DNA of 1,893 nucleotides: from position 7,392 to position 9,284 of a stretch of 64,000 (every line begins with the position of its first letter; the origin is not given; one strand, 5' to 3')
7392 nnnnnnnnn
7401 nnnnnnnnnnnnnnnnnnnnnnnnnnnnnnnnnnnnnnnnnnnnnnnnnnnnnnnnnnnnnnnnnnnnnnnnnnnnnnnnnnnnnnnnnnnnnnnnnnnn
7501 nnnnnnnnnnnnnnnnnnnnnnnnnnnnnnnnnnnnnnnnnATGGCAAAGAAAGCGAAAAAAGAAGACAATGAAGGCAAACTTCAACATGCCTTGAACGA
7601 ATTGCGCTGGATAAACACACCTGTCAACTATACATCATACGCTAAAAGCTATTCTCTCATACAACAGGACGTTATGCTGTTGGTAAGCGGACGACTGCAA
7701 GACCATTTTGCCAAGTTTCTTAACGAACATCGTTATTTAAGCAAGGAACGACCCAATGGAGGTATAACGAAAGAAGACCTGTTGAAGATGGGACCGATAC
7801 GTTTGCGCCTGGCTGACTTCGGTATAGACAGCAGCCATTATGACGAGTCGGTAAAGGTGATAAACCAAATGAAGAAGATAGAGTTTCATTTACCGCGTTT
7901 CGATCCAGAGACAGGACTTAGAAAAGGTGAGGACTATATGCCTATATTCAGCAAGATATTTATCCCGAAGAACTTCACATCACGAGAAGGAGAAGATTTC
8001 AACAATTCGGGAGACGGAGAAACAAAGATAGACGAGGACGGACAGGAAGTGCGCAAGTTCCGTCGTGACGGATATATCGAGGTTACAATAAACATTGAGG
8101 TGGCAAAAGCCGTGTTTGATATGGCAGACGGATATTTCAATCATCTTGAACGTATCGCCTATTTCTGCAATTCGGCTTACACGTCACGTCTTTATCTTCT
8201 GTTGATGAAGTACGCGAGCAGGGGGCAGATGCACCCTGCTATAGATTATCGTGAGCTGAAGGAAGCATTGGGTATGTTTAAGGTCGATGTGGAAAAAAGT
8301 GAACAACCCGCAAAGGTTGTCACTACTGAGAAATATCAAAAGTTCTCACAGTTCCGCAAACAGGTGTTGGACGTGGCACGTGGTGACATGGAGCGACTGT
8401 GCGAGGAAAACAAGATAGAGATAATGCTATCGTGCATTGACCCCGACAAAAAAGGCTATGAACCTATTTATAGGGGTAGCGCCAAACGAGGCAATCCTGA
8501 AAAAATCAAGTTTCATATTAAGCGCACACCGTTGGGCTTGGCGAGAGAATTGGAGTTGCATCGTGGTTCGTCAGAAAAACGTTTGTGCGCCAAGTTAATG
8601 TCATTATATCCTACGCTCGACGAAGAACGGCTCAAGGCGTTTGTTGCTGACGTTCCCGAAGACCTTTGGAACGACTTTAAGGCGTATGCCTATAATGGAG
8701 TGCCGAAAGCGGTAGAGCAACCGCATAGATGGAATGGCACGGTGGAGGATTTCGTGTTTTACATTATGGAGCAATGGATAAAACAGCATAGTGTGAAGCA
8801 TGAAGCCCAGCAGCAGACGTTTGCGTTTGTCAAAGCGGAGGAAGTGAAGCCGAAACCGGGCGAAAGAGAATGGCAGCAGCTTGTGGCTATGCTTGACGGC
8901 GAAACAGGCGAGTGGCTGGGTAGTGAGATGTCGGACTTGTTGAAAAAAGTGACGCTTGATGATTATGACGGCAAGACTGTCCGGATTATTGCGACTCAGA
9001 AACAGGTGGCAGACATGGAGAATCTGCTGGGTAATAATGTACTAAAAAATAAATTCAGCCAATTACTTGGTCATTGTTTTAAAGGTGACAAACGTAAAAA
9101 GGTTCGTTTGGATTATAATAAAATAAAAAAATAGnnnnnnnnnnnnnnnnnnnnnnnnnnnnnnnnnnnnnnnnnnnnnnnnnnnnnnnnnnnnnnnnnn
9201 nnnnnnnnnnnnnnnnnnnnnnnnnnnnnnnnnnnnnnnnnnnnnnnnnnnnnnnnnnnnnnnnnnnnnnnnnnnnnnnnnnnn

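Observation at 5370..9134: Plasmid-type partition and replication cassette inside a tailed-phage genome (phage-plasmid lifestyle)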

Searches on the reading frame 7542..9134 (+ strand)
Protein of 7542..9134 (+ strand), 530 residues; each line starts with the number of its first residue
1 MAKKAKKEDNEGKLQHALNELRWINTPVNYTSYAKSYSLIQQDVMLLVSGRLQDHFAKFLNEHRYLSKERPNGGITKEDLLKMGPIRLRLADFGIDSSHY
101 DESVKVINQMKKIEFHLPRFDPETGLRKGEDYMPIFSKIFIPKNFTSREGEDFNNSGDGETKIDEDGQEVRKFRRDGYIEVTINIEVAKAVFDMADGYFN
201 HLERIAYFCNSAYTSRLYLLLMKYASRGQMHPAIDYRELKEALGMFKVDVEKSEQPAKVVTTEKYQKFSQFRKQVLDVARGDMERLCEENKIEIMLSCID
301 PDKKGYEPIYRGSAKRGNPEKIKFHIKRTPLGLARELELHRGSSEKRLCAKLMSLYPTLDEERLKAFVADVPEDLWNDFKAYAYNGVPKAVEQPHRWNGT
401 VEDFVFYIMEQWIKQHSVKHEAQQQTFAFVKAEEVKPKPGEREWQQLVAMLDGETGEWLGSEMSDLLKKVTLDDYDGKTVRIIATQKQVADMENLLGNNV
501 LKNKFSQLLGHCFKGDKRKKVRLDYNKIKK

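Call 4: search_protein_families(library=pfam, proteins=[window:7542-9134:+], max_evalue=0.1)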
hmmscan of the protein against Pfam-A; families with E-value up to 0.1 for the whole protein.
window:7542-9134:+ (530 aa): 3 families
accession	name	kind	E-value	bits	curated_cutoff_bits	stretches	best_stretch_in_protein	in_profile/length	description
PF01051.27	Rep3_N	-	0.0038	18.1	22.4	1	93-222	51-141/141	Initiator Replication protein, WH1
PF13833.12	EF-hand_8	-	0.027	14.6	28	0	287-306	22-41/54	EF-hand domain pair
PF21205.3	Rep3_C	-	0.081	13.6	21.1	0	262-280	12-30/59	Initiator Rep protein, WH2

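Call 10: search_dna_similar(query=window:7542-9134:+, collection=plasmids, mode=protein, max_rows=25, max_evalue=0.001)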
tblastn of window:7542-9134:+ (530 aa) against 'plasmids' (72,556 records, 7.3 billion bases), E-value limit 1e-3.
Records with a match: 4; places in all: 4; records where one place covers at least 80% of the query: 0.
Best place of each record, by identity: <60% 4.
By first word of the organism name: Segatella 3; Prevotella 1.
By predicted mobility (MOB-suite, as given by PLSDB): non-mobilizable 4.
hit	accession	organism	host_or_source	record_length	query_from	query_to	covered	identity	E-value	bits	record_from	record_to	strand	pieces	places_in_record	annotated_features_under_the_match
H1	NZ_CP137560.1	Segatella hominis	Homo sapiens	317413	8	334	62%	32.5%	1e-36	152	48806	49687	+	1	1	RepB family plasmid replication initiator protein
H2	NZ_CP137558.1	Segatella copri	Homo sapiens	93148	22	334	59%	31.4%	2e-36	151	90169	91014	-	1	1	replication initiation protein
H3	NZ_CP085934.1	Segatella copri DSM 18205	-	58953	21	333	59%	28.9%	5e-29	129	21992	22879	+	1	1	RepB family plasmid replication initiator protein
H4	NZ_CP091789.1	Prevotella sp. E2-28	Ovis aries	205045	3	330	62%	20.9%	2e-7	62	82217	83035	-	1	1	replication initiation protein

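Call 11: search_dna_similar(query=window:7542-9134:+, collection=phages, mode=protein, max_rows=25, max_evalue=0.001)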
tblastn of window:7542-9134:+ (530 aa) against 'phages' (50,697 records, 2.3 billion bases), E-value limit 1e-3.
No match.

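Call 12: get_annotated_region(hit=H2, flank=5000)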
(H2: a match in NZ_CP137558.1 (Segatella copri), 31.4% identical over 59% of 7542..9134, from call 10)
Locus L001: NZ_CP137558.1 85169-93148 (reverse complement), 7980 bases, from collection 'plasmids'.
description: Segatella copri strain HDE06 plasmid unnamed, complete sequence
organism: Segatella copri (NCBI taxid 165179)
taxonomy: Bacteria; Bacteroidota; Bacteroidia; Bacteroidales; Prevotellaceae; Segatella; Segatella copri
host: -; source: Homo sapiens; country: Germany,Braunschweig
typing (MOB-suite, as given by PLSDB): non-mobilizable
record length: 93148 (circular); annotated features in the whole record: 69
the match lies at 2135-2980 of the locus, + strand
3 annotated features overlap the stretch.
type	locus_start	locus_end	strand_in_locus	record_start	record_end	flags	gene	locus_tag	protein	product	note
CDS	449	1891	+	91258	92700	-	-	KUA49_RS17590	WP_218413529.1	alanine/glycine:cation symporter family protein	GO:0006865 - amino acid transport [Evidence IEA]; GO:0006814 - sodium ion transport [Evidence IEA]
CDS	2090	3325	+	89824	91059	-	-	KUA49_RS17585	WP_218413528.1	replication initiation protein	GO:0006270 - DNA replication initiation [Evidence IEA]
CDS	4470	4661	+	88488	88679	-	-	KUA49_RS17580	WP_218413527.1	hypothetical protein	-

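Call 13: get_annotated_region(hit=H3, flank=5000)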
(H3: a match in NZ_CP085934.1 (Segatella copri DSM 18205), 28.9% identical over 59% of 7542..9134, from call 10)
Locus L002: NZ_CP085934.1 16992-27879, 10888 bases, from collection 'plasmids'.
description: Segatella copri DSM 18205 strain FDAARGOS_1573 plasmid unnamed2, complete sequence
organism: Segatella copri DSM 18205 (NCBI taxid 537011)
taxonomy: Bacteria; Bacteroidota; Bacteroidia; Bacteroidales; Prevotellaceae; Segatella; Segatella copri; Segatella copri DSM 18205
host: -; source: -; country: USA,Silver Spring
typing (MOB-suite, as given by PLSDB): non-mobilizable
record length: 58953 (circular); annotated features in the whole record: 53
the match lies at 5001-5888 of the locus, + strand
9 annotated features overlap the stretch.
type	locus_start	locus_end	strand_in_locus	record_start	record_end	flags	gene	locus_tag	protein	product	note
CDS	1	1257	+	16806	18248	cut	-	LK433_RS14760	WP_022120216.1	alanine/glycine:cation symporter family protein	GO:0006865 - amino acid transport [Evidence IEA]; GO:0006814 - sodium ion transport [Evidence IEA]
CDS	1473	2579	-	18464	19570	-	ald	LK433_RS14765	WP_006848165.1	alanine dehydrogenase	GO:0006522 - alanine metabolic process [Evidence IEA]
CDS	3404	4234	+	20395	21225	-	-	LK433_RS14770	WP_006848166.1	ParA family protein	-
CDS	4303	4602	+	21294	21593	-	-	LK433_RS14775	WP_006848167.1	hypothetical protein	-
CDS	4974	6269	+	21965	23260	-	-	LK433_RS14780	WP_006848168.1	RepB family plasmid replication initiator protein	GO:0006270 - DNA replication initiation [Evidence IEA]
CDS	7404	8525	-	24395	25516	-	-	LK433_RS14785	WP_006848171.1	hypothetical protein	-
CDS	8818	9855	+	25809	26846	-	-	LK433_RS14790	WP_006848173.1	alcohol dehydrogenase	-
CDS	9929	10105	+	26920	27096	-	-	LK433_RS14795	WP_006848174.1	hypothetical protein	-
CDS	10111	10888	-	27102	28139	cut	-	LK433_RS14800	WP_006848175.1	beta-eliminating lyase-related protein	GO:0006520 - amino acid metabolic process [Evidence IEA]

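Call 14: get_annotated_region(hit=H1, flank=5000)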
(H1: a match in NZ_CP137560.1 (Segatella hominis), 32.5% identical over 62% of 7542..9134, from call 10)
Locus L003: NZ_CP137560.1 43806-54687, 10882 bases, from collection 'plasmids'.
description: Segatella hominis strain HDD12 plasmid unnamed, complete sequence
organism: Segatella hominis (NCBI taxid 2518605)
taxonomy: Bacteria; Bacteroidota; Bacteroidia; Bacteroidales; Prevotellaceae; Segatella; Segatella hominis
host: -; source: Homo sapiens; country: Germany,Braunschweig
typing (MOB-suite, as given by PLSDB): non-mobilizable
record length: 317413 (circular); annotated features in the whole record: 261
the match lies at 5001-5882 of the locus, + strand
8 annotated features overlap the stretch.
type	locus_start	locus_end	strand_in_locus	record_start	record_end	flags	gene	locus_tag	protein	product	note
CDS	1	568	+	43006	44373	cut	ftsZ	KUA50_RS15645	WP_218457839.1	cell division protein FtsZ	GO:0000910 - cytokinesis [Evidence IEA]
CDS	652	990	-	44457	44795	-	-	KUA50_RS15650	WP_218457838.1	cupin domain-containing protein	-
CDS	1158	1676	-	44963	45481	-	-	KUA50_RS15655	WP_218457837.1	hypothetical protein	-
CDS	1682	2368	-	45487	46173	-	-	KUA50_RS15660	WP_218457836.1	ParA family protein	-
CDS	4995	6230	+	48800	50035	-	-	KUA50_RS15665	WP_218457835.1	RepB family plasmid replication initiator protein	GO:0006270 - DNA replication initiation [Evidence IEA]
CDS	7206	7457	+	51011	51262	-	-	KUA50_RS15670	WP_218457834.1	hypothetical protein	-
CDS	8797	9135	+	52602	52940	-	-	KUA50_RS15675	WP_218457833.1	hypothetical protein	-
CDS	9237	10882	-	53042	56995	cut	-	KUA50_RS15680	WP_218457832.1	ATP-binding protein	-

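Call 23: find_encoding_contigs(protein=window:7542-9134:+, flank=10000, max_places=10)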
Protein window:7542-9134:+ (530 aa): no gene with exactly this product is on record in the collection.

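Call 24: find_related_loci(query=window:7542-9131:+, collection=viral_contigs, flank=10000)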
Query window:7542-9131:+ (530 aa) in viral_contigs; peptide patterns used: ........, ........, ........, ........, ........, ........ (x = any residue, [..] = any of these).
87 stretches matched a pattern; 54 encode a relative of the query (tblastn E <= 1e-3); 46 distinct loci.
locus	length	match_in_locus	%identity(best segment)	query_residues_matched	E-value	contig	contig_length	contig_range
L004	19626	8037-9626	98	1-530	0e+0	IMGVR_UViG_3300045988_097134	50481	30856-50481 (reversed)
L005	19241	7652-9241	100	1-530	0e+0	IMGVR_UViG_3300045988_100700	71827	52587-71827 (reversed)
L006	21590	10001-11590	96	1-530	0e+0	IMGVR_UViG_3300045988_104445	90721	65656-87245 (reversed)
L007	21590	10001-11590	96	1-530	0e+0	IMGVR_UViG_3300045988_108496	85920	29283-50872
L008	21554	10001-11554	87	14-529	0e+0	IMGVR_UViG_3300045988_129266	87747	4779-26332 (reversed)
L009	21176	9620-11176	83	1-530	0e+0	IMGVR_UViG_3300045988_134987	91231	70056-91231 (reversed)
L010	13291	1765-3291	84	14-523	0e+0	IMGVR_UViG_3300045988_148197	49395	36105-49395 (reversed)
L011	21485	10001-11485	85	14-510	0e+0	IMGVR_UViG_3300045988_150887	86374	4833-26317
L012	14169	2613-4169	82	1-530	0e+0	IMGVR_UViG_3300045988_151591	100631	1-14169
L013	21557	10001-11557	83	1-530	0e+0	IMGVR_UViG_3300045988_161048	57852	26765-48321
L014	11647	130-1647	82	1-513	0e+0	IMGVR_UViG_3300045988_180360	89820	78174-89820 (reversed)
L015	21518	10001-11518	82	14-530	0e+0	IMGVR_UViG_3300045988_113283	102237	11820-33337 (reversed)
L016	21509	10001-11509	82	1-513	0e+0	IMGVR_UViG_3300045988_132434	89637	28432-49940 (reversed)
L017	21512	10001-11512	82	14-530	0e+0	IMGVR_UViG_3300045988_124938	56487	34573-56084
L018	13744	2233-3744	82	14-530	0e+0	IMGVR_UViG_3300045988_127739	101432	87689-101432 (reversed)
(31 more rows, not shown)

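Call 25: find_related_loci(query=window:7542-9131:+, collection=genome_contigs, flank=10000)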
Query window:7542-9131:+ (530 aa) in genome_contigs; peptide patterns used: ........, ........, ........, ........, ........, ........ (x = any residue, [..] = any of these).
273 stretches matched a pattern; 3 encode a relative of the query (tblastn E <= 1e-3); 2 distinct loci.
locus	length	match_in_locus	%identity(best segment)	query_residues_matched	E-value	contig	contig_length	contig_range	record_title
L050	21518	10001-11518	82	14-530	0e+0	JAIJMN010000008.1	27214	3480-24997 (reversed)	MAG: Prevotella sp. isolate Map_64_021 contig_100_218, whole genome shotgun sequence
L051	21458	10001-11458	86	1-496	0e+0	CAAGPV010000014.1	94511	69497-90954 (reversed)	MAG TPA_asm: uncultured Prevotella sp., isolate HGM04827, WGS project CAAGPV010000000 data, contig: SRS820612_48_k75_137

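Call 34: search_protein_families(library=phrogs, proteins=[window:7542-9134:+], max_evalue=0.01)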
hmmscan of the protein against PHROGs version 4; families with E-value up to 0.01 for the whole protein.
window:7542-9134:+ (530 aa): 2 families
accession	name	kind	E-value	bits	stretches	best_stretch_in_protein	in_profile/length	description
phrog_2172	-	unknown function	0.00015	22.4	1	178-279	121-208/382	-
phrog_4402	-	DNA, RNA and nucleotide metabolism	0.00042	20.2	1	174-286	128-223/592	replication initiation protein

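Call 35: find_homologous_proteins(query=window:7542-9131:+, max_evalue=0.001)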
Query window:7542-9131:+ (530 aa): 309 proteins with E <= 0.001 among 8000 candidates; the best 120 are listed.
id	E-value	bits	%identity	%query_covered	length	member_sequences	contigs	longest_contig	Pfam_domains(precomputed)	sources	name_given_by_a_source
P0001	0.0e+0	1183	97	100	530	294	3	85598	-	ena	-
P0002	0.0e+0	1013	83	99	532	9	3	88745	-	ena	-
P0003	1.4e-292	989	88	95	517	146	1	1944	-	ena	-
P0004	2.1e-292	988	86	94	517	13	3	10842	-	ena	-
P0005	7.4e-290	980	85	94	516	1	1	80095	-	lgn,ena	-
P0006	1.9e-289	978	85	94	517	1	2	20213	-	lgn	-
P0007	2.4e-289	978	85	94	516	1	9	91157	-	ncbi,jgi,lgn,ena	jgi:hypothetical protein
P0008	2.7e-289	978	85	94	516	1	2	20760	-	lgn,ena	-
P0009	1.6e-288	975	87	92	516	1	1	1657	-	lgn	-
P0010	1.8e-288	975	85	94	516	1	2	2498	-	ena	-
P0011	8.1e-287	970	86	92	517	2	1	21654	-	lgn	-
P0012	1.2e-286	969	86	95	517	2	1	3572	-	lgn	-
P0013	1.4e-285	966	85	92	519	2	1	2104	-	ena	-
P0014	2.6e-285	965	84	97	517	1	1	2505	-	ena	-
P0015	3.6e-285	964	85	95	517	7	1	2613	-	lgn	-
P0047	3.1e-272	922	79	100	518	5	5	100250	-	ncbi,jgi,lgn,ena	jgi:hypothetical protein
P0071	2.1e-117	411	44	99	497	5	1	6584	PF01051.28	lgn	-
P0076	1.7e-107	378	42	88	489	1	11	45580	PF01051.28,PF21205.4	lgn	-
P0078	3.1e-105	371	42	90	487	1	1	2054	PF01051.28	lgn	-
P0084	1.3e-98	349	39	98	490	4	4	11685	PF21205.4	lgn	-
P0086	2.2e-92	328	42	76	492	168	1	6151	PF21205.4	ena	-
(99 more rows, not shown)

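Call 37: find_encoding_contigs(protein=P0007, flank=10000, max_places=9)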
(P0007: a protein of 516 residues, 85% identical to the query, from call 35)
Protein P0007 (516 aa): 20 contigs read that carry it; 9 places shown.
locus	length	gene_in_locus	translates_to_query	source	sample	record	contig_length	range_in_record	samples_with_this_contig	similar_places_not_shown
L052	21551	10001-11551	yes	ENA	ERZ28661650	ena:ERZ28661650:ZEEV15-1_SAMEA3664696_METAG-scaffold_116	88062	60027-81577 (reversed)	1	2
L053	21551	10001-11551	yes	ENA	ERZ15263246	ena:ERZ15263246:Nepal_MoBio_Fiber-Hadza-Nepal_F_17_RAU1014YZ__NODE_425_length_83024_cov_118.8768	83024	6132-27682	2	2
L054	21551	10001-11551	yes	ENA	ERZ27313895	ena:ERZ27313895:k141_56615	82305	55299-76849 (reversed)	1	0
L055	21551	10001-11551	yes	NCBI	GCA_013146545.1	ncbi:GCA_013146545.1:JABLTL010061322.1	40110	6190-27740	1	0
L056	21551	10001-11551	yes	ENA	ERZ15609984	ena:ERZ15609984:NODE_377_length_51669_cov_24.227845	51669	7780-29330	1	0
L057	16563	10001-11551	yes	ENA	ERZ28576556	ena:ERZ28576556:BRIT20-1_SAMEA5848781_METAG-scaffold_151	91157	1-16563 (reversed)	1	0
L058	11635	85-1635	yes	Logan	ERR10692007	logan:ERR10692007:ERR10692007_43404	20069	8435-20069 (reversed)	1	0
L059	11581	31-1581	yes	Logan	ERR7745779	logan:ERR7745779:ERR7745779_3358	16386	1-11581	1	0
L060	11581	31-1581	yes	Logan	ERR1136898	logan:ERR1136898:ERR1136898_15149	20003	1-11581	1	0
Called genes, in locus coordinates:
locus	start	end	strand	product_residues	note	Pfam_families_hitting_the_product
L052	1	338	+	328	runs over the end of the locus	-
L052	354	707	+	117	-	-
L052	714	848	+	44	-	-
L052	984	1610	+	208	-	-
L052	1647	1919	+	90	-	-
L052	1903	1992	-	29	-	-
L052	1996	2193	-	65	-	-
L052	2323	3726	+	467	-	-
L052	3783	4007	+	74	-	PF13560:HTH_31, PF12844:HTH_19 (weak), PF13443:HTH_26 (weak), PF01381:HTH_3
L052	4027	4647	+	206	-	-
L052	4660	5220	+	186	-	-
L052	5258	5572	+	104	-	-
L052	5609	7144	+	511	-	PF22745:Nlig-Ia, PF01653:DNA_ligase_aden, PF03120:OB_DNA_ligase (weak)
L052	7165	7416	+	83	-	-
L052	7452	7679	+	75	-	-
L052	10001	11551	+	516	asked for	-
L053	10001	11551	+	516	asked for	-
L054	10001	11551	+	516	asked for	-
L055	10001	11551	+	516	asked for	-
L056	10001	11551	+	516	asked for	-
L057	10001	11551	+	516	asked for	-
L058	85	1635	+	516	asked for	-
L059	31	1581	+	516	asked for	-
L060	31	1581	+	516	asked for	-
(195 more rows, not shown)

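Call 39: search_solved_structures(query=A1, max_evalue=1, show_alignments=2)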
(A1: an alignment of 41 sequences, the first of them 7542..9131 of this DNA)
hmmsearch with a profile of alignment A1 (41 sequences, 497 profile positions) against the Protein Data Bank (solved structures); distinct sequences matched with E-value up to 1: 1.
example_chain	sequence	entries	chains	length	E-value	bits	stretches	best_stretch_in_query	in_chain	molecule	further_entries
2nra_C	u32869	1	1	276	5.3e-06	28.8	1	202-275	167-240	PI protein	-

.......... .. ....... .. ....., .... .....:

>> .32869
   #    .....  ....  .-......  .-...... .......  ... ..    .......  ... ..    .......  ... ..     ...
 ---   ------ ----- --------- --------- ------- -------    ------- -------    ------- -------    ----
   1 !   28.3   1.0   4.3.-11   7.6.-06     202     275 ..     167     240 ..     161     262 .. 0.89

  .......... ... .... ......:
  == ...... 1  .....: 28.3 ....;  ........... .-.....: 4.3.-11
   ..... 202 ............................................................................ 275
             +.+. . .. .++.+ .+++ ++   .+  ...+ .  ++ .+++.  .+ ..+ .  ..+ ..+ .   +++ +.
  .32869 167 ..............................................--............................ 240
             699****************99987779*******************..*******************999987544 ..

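Call 45: predict_structure(alignment_id=A1)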
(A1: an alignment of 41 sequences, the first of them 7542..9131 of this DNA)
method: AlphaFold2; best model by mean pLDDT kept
length: 530 residues; sequences in the alignment: 41
mean_pLDDT: 75.3   pTM: 0.55
mean pLDDT of the five models: 75.3, 74.4, 73.4, 72.3, 72.1
residues with pLDDT >= 90: 66; 70-90: 328; 50-70: 72; < 50: 64
segments of 3 or more residues with pLDDT < 50: 1-7, 145-163, 167-174, 252-258, 419-436, 454-457
pLDDT, mean of each block of 10 residues (from residue 1): 42 67 75 70 78 82 77 82 83 64 73 73 69 84 47 34 46 60 84 79 76 84 86 90 70 48 81 90 88 81 79 84 91 74 82 91 89 85 91 83 91 76 32 51 84 55 82 88 89 82 84 84 80
secondary structure, 60 per line:
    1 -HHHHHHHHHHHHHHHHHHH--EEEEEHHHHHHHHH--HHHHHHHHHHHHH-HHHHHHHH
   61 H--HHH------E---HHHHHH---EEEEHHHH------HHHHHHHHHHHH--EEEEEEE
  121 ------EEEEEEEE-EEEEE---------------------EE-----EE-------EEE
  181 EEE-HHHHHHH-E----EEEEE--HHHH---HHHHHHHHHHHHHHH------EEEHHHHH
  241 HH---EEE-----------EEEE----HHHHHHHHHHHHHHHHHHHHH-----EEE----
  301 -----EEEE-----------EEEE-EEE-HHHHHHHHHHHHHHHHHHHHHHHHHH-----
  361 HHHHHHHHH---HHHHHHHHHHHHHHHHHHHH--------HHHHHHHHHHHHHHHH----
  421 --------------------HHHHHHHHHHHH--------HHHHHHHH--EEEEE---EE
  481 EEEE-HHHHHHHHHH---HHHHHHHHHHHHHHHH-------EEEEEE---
elements in order: H2-20 E23-27 H28-36 H39-51 H53-61 H77-82 E86-89 H90-93 H100-111 E114-120 E127-134 E136-140 E178-183 H185-191 E198-202 H205-208 H212-226 E233-235 H236-242 E246-248 E260-263 H268-288 E294-296 E306-309 E321-324 E326-328 H330-355 H361-369 H373-392 H401-416 H441-452 H461-468 E471-475 E479-484 H486-495 H499-514 E522-527
